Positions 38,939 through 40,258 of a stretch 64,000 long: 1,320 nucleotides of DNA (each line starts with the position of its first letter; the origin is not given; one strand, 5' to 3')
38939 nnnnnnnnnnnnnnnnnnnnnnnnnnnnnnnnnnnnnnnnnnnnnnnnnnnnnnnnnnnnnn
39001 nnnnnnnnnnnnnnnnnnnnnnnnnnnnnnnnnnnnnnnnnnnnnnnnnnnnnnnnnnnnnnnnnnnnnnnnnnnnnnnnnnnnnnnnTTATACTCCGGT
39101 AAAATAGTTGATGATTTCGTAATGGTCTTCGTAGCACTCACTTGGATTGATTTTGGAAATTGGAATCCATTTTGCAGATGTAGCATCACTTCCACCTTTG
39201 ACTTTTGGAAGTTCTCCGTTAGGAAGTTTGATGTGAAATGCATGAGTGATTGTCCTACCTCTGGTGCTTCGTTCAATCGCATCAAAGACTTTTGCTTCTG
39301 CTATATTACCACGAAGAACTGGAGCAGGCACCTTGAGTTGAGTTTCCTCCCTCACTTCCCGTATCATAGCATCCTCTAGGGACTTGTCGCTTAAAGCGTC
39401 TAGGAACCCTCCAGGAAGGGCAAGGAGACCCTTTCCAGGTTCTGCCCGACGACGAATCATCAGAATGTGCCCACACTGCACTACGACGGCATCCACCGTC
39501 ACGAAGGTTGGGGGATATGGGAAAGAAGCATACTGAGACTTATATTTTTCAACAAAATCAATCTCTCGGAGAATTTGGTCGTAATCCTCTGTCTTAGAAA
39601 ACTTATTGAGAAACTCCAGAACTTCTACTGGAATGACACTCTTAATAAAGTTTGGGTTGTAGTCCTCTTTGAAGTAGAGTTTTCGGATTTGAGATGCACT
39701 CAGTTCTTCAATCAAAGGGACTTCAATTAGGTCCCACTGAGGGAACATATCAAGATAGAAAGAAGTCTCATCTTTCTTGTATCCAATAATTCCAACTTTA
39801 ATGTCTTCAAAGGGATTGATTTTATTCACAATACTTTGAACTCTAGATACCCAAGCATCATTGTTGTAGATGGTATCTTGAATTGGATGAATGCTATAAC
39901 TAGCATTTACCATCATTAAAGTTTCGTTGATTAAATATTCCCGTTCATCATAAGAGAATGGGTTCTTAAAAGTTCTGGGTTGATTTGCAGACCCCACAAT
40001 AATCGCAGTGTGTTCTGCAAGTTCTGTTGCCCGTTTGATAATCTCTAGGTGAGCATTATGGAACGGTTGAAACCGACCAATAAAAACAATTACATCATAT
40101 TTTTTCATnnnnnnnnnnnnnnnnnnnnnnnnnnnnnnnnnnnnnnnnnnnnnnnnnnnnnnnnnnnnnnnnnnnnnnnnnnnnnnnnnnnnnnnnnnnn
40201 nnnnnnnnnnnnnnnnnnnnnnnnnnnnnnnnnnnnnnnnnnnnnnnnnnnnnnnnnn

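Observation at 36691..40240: NAD+ salvage module nadV - NADAR - natV, each gene with its own cassette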

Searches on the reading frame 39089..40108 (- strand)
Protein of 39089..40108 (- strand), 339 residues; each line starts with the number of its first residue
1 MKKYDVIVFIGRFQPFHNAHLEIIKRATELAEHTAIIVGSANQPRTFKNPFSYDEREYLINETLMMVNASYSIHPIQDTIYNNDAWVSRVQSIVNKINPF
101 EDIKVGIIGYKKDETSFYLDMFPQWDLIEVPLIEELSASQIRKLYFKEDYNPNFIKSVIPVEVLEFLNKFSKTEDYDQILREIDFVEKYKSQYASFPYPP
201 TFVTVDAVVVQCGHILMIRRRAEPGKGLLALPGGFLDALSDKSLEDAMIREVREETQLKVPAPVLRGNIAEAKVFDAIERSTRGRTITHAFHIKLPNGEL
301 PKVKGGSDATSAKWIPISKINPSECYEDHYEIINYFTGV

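Call 3: search_protein_families(library=pfam, proteins=[window:39089-40108:-], max_evalue=0.01)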
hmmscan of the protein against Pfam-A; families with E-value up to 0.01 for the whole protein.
window:39089-40108:- (339 aa): 4 families
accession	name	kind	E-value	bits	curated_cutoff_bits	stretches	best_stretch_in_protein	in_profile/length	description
PF00293.34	NUDIX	-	4.7e-15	56.2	21.1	1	203-334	4-132/134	NUDIX domain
PF01467.32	CTP_transf_like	-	1.8e-12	48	21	1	8-143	1-132/133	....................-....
PF22327.2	Nudt16-like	-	0.00093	19.6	27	1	226-307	32-107/161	U8 snoRNA-decapping enzyme-like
PF05636.17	HIGH_NTase1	-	0.0014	18.4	27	0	136-181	204-254/402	HIGH Nucleotidyl Transferase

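Call 8: search_dna_similar(query=window:39089-40108:-, collection=phages, mode=protein, max_rows=30)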
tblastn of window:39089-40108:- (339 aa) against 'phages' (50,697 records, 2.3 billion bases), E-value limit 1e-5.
Records with a match: 480; places in all: 482; records where one place covers at least 80% of the query: 461.
Best place of each record, by identity: <60% 480.
By first word of the organism name: Klebsiella 125; Vibrio 63; Aeromonas 55; Caulobacter 39; Stenotrophomonas 21; Cronobacter 20; Enterobacter 20; Citrobacter 12; Escherichia 10; Xanthomonas 8; and 39 more.
By host as written in the record: Klebsiella pneumoniae 59; - 55; Caulobacter vibrioides CB15 22; Aeromonas salmonicida 20; Stenotrophomonas maltophilia 15; Aeromonas hydrophila BIOTECH 10089 12; Cronobacter sakazakii 11; Aeromonas hydrophila 9; and 154 more.
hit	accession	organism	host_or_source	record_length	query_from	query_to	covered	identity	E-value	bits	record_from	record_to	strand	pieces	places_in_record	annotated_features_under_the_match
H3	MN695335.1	Synechococcus phage B23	Synechoccus sp.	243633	2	336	99%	55.9%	1e-116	376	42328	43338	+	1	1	nicotinamide-nucleotide adenylyltransferase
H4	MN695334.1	Synechococcus phage B3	Synechoccus sp.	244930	2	336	99%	55.3%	5e-115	372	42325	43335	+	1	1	nicotinamide-nucleotide adenylyltransferase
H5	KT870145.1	Roseobacter phage DSS3P8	Ruegeria pomeroyi DSS-3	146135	4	339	99%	44.6%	1e-85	287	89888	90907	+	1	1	NadM family nicotinamide-nucleotide adenylyltransferase / ADP-ribose ...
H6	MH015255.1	Ruegeria phage vB_RpoS-V10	Ruegeria pomeroyi DSS-3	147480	4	339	99%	44.6%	1e-85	287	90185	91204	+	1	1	bifunctional nicotinamide mononucleotide adenylyltransferase/ ...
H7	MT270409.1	Phaeobacter phage MD18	Phaeobacter inhibens DSM 17395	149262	4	334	98%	44.4%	2e-87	292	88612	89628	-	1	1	nicotinamide-nucleotide adenylyltransferase, NadM family / ADP-ribose ...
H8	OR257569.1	Ruegeria phage RpAliso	Ruegeria pomeroyi DSS-3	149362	4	334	98%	43.7%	3e-84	283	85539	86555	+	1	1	bifunctional nicotinamide mononucleotide adenylyltransferase/ ...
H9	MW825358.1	Xanthomonas phage vB_XciM_LucasX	Xanthomonas citri 306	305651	3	338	99%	43.0%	6e-92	305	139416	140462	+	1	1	nicotinamide-nucleotide adenylyltransferase, NadM family / ADP-ribose ...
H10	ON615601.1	Synechococcus phage BUCT-ZZ01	Synechococcus elongatus PCC 7942 = ...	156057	2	339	100%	42.5%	2e-82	278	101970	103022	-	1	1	nicotinamide-nucleotide adenylyltransferase, NadM family / ADP-ribose ...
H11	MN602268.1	Bacteriophage DSS3_MAL1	-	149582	4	334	98%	42.9%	1e-88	296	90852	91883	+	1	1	bifunctional NMN adenylyltransferase/nudix hydrolase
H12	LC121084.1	Ralstonia phage RSP15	-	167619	2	333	98%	42.6%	1e-78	267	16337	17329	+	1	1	bifunctional nicotinamide mononucleotide ...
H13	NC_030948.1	Ralstonia phage RSP15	-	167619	2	333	98%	42.6%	1e-78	267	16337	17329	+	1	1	cytidyltransferase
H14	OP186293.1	Rhodobacter phage RcXuper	Rhodobacter capsulatus YW1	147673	4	339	99%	41.7%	1e-80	273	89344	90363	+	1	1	bifunctional nicotinamide mononucleotide adenylyltransferase/ ...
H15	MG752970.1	Ralstonia phage RsoM2USA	Ralstonia solanacearum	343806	2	338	99%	41.1%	5e-81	274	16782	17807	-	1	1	hypothetical protein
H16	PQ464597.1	Pseudomonas phage Milchi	Pseudomonas poae Z9_5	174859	2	338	99%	40.7%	7e-71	244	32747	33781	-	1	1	cytidyltransferase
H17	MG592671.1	Vibrio phage 2.275.O._10N.286.54.E11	Vibrio cyclitrophicus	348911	1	339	100%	39.9%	3e-67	234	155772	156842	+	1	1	nicotinamide mononucleotide adenylyltransferase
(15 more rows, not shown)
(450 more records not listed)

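Call 11: get_annotated_region(hit=H3, flank=6000)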
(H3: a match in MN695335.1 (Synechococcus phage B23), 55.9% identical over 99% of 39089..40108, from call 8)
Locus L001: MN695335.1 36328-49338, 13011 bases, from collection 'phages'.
description: Synechococcus phage B23, complete genome.
organism: Synechococcus phage B23 (NCBI taxid 2674977)
taxonomy: Viruses; Duplodnaviria; Heunggongvirae; Uroviricota; Caudoviricetes; Kyanoviridae
host: Synechoccus sp.; source: -; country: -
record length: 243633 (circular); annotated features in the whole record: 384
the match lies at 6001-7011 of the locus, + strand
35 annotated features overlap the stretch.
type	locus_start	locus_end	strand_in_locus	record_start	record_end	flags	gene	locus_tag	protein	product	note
CDS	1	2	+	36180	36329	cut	-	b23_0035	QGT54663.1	hypothetical protein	gp35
CDS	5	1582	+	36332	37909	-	-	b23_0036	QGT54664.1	hypothetical protein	gp36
CDS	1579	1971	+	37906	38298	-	-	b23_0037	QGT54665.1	hypothetical protein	gp37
CDS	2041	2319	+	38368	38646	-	-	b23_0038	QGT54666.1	hypothetical protein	gp38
CDS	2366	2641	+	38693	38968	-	-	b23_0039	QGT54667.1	hypothetical protein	gp39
CDS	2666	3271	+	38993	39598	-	-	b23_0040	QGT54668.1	hypothetical protein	gp40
CDS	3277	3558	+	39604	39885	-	-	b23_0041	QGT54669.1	hypothetical protein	gp41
CDS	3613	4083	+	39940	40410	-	-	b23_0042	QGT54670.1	hypothetical protein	gp42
CDS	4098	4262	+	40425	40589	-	-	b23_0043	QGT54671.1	hypothetical protein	gp43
CDS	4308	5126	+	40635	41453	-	-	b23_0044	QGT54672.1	hypothetical protein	gp44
CDS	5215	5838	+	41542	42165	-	-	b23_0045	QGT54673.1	translation initiation factor 2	gp45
CDS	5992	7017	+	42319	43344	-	-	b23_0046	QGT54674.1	nicotinamide-nucleotide adenylyltransferase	gp46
CDS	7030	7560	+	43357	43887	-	-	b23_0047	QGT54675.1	hypothetical protein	gp47; Phage protein (ACLAME 1218)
CDS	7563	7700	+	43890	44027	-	-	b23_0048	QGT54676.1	hypothetical protein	gp48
CDS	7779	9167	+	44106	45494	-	-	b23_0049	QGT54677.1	nicotinamide phosphoribosyltransferase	gp49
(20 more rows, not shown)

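Call 25: find_related_loci(query=window:39089-40108:-, collection=viral_contigs, flank=6000)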
Query window:39089-40108:- (339 aa) in viral_contigs; peptide patterns used: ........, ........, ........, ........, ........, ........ (x = any residue, [..] = any of these).
175 stretches matched a pattern; 170 encode a relative of the query (tblastn E <= 1e-3); the best 80 are kept; 80 distinct loci.
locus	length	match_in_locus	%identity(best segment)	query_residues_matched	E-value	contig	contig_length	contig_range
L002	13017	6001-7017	97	1-339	0e+0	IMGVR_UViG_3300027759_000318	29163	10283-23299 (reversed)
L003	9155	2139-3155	91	1-339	0e+0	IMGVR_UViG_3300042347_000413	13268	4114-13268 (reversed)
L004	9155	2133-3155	88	1-339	0e+0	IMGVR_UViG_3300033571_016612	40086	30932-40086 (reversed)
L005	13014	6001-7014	83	2-339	0e+0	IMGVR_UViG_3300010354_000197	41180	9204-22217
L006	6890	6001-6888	92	2-297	0e+0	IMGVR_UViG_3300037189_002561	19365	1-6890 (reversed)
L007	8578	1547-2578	68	2-339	8e-162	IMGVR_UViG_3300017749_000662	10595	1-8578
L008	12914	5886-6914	63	2-339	2e-147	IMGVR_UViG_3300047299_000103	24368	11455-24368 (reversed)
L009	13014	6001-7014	63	2-338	3e-144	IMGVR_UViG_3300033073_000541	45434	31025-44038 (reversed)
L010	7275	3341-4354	62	2-339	9e-144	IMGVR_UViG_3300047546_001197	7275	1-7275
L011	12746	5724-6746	62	2-338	9e-144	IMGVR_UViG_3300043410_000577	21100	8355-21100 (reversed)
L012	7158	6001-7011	62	2-339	4e-143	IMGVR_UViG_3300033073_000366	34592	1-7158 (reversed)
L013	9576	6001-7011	62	2-339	1e-142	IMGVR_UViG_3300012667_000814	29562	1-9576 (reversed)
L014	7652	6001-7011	60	2-339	1e-141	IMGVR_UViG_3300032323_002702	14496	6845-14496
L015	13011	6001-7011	60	2-339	5e-141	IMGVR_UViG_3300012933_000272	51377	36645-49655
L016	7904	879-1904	61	2-338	5e-141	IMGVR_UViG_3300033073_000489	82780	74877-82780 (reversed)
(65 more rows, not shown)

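Call 41: search_solved_structures(query=window:39089-40108:-, max_evalue=0.001, show_alignments=2)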
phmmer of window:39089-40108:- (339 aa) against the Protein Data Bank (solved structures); distinct sequences matched with E-value up to 0.001: 20.
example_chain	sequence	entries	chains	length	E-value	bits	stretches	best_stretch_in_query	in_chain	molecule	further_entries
2qjo_A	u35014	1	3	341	5.8e-88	299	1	3-337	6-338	Bifunctional NMN adenylyltransferase/Nudix hydrolase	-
2qjt_B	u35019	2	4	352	2e-60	208.5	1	3-334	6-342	Nicotinamide-nucleotide adenylyltransferase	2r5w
1f9a_A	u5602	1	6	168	7.8e-16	61.9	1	9-95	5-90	HYPOTHETICAL PROTEIN MJ0541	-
1ej2_A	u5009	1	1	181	9.6e-10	41.9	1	9-94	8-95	NICOTINAMIDE MONONUCLEOTIDE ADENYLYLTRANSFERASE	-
4yp5_A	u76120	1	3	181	9.7e-10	41.9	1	9-94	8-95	Nicotinamide-nucleotide adenylyltransferase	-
1m8j_A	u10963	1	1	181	1.1e-09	41.7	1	9-94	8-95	Nicotinamide-nucleotide Adenylyltransferase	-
4yp7_A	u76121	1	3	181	1.3e-09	41.4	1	9-94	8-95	Nicotinamide-nucleotide adenylyltransferase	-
1m8g_A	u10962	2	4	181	2.5e-09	40.5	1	9-94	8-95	Nicotinamide-nucleotide Adenylyltransferase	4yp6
1m8f_A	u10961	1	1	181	6.5e-09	39.2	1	9-94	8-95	nicotinamide-nucleotide adenylyltransferase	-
1hyb_A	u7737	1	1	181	2.4e-08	37.3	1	9-94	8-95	NICOTINAMIDE MONONUCLEOTIDE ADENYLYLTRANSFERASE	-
1m8k_A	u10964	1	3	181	2.4e-08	37.3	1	9-94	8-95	Nicotinamide-nucleotide Adenylyltransferase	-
3gz8_A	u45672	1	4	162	8.4e-08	35.5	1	189-333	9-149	MutT/nudix family protein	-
2fml_A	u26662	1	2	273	1.7e-07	34.5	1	168-319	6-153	MutT/nudix family protein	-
3gz5_A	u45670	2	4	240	2.5e-07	33.9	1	189-333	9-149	MutT/nudix family protein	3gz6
3i9x_A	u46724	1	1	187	1.1e-05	28.6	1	214-332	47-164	mutT/nudix family protein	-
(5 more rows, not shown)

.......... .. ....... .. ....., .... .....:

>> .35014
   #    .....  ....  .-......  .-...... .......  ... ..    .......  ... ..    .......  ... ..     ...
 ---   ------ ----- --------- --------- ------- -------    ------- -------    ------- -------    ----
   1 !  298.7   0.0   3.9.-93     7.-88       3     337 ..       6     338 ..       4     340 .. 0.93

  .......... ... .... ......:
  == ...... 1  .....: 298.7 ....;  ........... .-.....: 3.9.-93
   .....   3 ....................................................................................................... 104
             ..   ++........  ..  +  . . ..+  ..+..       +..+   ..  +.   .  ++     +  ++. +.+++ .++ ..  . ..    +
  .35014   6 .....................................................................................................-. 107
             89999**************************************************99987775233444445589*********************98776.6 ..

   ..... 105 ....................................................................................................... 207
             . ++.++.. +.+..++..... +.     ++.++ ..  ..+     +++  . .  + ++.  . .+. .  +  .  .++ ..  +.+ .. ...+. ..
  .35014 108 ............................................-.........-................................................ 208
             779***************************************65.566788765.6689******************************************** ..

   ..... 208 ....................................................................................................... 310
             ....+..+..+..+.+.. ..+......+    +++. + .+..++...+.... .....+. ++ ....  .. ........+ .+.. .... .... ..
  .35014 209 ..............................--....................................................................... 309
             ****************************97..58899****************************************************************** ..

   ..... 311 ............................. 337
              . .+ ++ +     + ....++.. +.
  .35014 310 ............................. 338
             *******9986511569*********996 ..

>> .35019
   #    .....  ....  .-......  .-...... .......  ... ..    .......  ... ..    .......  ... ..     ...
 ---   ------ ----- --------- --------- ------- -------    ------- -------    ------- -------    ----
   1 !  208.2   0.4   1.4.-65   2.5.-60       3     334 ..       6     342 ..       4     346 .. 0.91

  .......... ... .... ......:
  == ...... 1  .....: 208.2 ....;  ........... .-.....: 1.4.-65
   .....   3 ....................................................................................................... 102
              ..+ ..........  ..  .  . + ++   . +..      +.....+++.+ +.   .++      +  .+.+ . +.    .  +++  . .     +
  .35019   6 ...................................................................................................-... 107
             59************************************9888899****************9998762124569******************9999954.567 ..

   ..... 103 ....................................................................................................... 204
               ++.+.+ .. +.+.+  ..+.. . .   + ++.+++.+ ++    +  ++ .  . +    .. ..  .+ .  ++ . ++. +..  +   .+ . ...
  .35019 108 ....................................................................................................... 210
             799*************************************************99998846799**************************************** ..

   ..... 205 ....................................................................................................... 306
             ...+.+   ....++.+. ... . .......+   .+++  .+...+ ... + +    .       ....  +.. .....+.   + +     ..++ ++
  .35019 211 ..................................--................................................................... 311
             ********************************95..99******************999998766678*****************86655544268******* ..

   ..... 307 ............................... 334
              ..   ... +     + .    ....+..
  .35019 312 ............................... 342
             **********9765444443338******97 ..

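Call 46: search_protein_families(library=phrogs, max_evalue=0.001, proteins=[window:39089-40108:-])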
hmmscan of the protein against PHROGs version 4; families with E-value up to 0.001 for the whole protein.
window:39089-40108:- (339 aa): 5 families
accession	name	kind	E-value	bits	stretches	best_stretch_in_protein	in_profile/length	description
phrog_395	-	other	4.4e-81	274.5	1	1-338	8-372/373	cytidyltransferase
phrog_1198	-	other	1.9e-19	71.4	1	168-323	4-153/253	MutT/NUDIX hydrolase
phrog_3041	-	other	5.5e-08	32.6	1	2-63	48-112/678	cytidyltransferase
phrog_25541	-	unknown function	0.0002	22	1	203-265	75-132/210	-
phrog_3462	-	moron, auxiliary metabolic gene and host takeover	0.0004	20.7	1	8-143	6-148/346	nicotinamide-nucleotide adenylyltransferase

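Call 56: get_annotated_region(hit=H10, flank=5000)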
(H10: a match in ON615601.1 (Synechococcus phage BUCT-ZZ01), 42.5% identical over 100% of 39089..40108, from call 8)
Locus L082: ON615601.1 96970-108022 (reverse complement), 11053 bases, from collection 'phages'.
description: Synechococcus phage BUCT-ZZ01, complete genome.
organism: Synechococcus phage BUCT-ZZ01 (NCBI taxid 2951202)
taxonomy: Viruses; Duplodnaviria; Heunggongvirae; Uroviricota; Caudoviricetes; Kyanoviridae
host: Synechococcus elongatus PCC 7942 = FACHB-805; source: lake; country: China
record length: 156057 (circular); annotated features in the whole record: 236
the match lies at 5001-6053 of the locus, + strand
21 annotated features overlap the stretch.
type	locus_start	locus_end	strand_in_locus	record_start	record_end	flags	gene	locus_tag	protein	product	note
CDS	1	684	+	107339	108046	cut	-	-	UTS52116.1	hypothetical protein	-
CDS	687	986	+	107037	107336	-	-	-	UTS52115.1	hypothetical protein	-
CDS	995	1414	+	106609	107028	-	-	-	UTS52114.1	hypothetical protein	-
CDS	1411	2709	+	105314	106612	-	-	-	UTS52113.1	hypothetical protein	-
CDS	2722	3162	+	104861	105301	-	-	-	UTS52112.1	hypothetical protein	-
CDS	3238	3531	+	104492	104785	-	-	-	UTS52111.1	hypothetical protein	-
CDS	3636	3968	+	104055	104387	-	-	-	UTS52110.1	hypothetical protein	-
CDS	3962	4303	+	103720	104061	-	-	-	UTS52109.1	hypothetical protein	-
CDS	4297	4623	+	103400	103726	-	-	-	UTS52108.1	hypothetical protein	-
CDS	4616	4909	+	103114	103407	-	-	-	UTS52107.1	hypothetical protein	-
CDS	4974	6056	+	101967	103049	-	-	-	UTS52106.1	nicotinamide-nucleotide adenylyltransferase, NadM family / ADP-ribose pyrophosphatase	-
CDS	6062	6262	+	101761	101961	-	-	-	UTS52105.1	hypothetical protein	-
CDS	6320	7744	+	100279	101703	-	-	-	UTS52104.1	nicotinamide phosphoribosyltransferase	-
CDS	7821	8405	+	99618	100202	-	-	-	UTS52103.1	hypothetical protein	-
CDS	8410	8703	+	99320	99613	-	-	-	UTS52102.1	hypothetical protein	-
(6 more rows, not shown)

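Call 57: get_annotated_region(hit=H5, flank=5000)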
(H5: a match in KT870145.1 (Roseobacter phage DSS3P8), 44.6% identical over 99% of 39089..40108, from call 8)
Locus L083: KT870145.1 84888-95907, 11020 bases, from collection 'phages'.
description: Roseobacter phage DSS3P8, complete genome.
organism: Roseobacter phage DSS3P8 (NCBI taxid 1735562)
taxonomy: Viruses; Duplodnaviria; Heunggongvirae; Uroviricota; Caudoviricetes
host: Ruegeria pomeroyi DSS-3; source: -; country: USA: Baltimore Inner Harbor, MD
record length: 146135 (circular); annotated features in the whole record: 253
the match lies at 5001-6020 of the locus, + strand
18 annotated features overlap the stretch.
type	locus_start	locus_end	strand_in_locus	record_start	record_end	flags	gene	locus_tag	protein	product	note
CDS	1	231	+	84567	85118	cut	-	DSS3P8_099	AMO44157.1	polynucleotide kinase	gp099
CDS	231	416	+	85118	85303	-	-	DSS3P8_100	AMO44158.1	hypothetical protein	gp100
CDS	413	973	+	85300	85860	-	-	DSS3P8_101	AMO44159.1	hypothetical protein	gp101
CDS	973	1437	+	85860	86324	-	-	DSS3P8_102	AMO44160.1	hypothetical protein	gp102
CDS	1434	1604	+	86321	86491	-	-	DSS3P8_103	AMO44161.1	hypothetical protein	gp103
CDS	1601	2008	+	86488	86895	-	-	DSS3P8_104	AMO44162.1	cell wall hydrolase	gp104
CDS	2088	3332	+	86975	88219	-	-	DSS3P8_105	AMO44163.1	RNA ligase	gp105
CDS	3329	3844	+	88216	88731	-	-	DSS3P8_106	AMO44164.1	hypothetical protein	gp106; hhypothetical protein, NK superfamily, AAA domain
CDS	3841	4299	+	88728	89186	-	-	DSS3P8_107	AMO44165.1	proteasome subunit beta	gp107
CDS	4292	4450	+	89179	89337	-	-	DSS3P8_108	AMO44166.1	hypothetical protein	gp108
CDS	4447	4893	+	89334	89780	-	-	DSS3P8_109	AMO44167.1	hypothetical protein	gp109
CDS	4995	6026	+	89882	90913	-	-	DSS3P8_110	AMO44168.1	NadM family nicotinamide-nucleotide adenylyltransferase / ADP-ribose pyrophosphatase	gp110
CDS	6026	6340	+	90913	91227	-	-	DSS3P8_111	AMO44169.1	hypothetical protein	gp111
CDS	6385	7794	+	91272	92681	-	-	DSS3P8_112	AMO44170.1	nicotinamide phosphoribosyltransferase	gp112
CDS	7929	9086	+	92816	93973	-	-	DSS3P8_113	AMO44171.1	DNA ligase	gp113; DNA ligase (ATP)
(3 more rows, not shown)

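Call 58: get_annotated_region(hit=H9, flank=5000)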
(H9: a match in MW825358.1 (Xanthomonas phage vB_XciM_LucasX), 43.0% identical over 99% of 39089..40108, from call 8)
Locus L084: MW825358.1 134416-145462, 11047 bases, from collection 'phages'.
description: Xanthomonas phage vB_XciM_LucasX, complete genome.
organism: Xanthomonas phage vB_XciM_LucasX (NCBI taxid 2829408)
taxonomy: Viruses; Duplodnaviria; Heunggongvirae; Uroviricota; Caudoviricetes
host: Xanthomonas citri 306; source: citrus orchard soil; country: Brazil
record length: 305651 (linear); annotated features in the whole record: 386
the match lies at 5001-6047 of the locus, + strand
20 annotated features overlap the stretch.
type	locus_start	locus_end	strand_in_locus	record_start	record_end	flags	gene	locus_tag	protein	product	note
CDS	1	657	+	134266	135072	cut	-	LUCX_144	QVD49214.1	hypothetical protein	-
CDS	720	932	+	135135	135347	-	-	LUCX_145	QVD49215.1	hypothetical protein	-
tRNA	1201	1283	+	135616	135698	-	-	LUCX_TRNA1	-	tRNA-Leu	-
tRNA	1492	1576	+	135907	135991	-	-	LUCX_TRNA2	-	tRNA-Leu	-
CDS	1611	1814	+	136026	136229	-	-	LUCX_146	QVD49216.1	hypothetical protein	-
CDS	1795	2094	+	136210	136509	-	-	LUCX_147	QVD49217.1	hypothetical protein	-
CDS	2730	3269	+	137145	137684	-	-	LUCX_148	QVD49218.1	hypothetical protein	-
tRNA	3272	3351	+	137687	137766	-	-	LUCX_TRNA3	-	tRNA-Thr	-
tRNA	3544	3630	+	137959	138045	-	-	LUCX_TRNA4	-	tRNA-Ser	-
CDS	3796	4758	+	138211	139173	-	-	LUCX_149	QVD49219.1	hypothetical protein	-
CDS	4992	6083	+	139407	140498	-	-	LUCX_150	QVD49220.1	nicotinamide-nucleotide adenylyltransferase, NadM family / ADP-ribose pyrophosphatase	-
CDS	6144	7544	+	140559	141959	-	-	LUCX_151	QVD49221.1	nicotinamide phosphoribosyltransferase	-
CDS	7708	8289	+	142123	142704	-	-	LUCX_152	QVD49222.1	hypothetical protein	-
regulatory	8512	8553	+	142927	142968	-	-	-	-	terminator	Rho-independent terminator, predicted by ARNold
CDS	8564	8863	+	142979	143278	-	-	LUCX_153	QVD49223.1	hypothetical protein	-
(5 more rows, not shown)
